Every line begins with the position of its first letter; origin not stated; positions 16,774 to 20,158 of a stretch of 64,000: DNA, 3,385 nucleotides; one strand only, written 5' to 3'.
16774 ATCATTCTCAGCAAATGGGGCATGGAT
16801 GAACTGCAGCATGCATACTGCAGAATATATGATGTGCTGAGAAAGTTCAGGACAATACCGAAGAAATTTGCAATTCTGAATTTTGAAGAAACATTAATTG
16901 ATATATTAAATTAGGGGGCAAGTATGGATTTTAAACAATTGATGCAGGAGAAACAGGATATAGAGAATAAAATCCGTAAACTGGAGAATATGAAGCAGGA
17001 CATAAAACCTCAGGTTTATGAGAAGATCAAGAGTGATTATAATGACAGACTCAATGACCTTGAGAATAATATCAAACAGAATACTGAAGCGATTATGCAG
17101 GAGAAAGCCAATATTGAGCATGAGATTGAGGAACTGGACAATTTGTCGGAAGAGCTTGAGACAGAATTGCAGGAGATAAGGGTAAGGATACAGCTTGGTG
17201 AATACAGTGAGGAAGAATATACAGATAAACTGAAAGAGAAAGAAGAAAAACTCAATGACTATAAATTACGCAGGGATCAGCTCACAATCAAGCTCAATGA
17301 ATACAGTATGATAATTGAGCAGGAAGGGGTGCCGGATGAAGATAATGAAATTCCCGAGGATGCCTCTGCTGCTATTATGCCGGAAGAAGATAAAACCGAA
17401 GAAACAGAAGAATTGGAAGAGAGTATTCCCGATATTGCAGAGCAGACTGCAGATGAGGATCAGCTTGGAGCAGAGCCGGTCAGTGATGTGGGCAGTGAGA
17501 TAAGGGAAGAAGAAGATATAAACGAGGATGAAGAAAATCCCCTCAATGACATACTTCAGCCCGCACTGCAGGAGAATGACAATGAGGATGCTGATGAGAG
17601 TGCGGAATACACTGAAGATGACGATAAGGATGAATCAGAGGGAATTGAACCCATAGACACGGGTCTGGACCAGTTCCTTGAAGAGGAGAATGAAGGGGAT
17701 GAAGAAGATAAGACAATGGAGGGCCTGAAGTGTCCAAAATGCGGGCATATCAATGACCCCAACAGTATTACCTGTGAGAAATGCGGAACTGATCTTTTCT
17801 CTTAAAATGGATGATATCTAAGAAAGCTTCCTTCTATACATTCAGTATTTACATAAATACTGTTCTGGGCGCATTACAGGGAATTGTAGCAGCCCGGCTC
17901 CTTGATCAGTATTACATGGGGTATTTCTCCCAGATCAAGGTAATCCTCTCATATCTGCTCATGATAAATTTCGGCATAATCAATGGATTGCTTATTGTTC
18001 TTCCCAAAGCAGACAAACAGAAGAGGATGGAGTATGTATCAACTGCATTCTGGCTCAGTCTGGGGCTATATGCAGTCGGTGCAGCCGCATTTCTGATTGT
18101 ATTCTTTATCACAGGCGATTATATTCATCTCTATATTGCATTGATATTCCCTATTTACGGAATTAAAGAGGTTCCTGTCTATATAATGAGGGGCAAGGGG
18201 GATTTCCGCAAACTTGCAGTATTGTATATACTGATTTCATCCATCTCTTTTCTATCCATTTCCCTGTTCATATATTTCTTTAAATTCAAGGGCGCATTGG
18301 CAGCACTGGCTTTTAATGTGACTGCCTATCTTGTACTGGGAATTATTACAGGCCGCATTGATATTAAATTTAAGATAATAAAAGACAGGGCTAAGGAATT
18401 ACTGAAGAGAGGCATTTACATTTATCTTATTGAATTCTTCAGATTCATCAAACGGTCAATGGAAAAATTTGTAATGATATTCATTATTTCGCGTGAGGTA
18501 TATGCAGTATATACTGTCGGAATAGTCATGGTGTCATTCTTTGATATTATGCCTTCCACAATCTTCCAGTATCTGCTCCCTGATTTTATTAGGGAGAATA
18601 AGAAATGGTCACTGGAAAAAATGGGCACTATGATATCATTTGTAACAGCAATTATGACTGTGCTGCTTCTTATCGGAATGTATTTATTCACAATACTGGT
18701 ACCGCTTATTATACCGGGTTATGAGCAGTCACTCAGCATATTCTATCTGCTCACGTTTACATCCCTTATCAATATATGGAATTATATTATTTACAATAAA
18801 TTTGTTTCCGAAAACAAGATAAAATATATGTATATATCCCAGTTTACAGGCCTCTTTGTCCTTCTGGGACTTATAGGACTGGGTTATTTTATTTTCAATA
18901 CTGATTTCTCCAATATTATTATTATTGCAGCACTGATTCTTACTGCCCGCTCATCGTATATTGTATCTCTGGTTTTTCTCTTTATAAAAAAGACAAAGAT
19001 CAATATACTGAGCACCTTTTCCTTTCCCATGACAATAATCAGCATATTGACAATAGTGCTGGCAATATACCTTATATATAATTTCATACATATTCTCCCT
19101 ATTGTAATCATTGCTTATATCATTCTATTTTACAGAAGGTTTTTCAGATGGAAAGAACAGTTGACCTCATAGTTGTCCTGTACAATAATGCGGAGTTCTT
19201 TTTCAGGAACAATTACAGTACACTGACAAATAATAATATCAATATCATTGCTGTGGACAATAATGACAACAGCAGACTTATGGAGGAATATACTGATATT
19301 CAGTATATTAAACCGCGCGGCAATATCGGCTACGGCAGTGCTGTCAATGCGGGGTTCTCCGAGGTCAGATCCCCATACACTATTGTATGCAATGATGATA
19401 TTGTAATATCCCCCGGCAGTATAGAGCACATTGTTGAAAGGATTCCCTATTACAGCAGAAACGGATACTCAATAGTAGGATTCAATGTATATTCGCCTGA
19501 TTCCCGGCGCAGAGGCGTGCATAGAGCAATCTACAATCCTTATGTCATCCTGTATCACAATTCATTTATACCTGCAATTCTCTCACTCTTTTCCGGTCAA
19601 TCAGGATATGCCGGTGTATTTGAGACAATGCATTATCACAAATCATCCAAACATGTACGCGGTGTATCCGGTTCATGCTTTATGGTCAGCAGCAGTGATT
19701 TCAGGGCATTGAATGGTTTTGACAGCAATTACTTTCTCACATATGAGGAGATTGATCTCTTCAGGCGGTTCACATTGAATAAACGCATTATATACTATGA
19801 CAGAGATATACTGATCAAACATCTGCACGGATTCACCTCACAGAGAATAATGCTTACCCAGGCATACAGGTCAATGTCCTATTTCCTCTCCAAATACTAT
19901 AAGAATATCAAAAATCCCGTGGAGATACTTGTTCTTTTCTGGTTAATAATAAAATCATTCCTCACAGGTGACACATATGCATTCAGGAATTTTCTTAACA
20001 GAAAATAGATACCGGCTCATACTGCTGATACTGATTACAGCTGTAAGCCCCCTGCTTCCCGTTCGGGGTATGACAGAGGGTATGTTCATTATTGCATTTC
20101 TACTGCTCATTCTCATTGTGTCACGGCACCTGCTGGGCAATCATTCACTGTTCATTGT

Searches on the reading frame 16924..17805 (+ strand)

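Call 36: search_protein_families(library=pfam, proteins=[window:16924-17805:+], max_evalue=0.00001)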
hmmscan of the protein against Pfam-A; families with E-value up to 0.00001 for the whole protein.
window:16924-17805:+ (293 aa): 2 families
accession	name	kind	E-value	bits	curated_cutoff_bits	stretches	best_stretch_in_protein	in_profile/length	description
PF13240.11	Zn_Ribbon_1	-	1.2e-06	28.5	25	1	269-291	1-23/23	zinc-ribbon domain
PF13248.11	Zn_ribbon_3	-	6e-06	26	27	1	268-291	3-26/26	zinc-ribbon domain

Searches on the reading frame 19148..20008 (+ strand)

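Call 36: search_protein_families(library=pfam, proteins=[window:19148-20008:+], max_evalue=0.00001)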
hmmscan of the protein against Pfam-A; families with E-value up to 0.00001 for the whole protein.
window:19148-20008:+ (286 aa): 1 family
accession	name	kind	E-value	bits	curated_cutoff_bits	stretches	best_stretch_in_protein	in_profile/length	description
PF00535.33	Glycos_transf_2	-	4.1e-13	50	23.3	1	7-182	2-161/168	Glycosyl transferase family 2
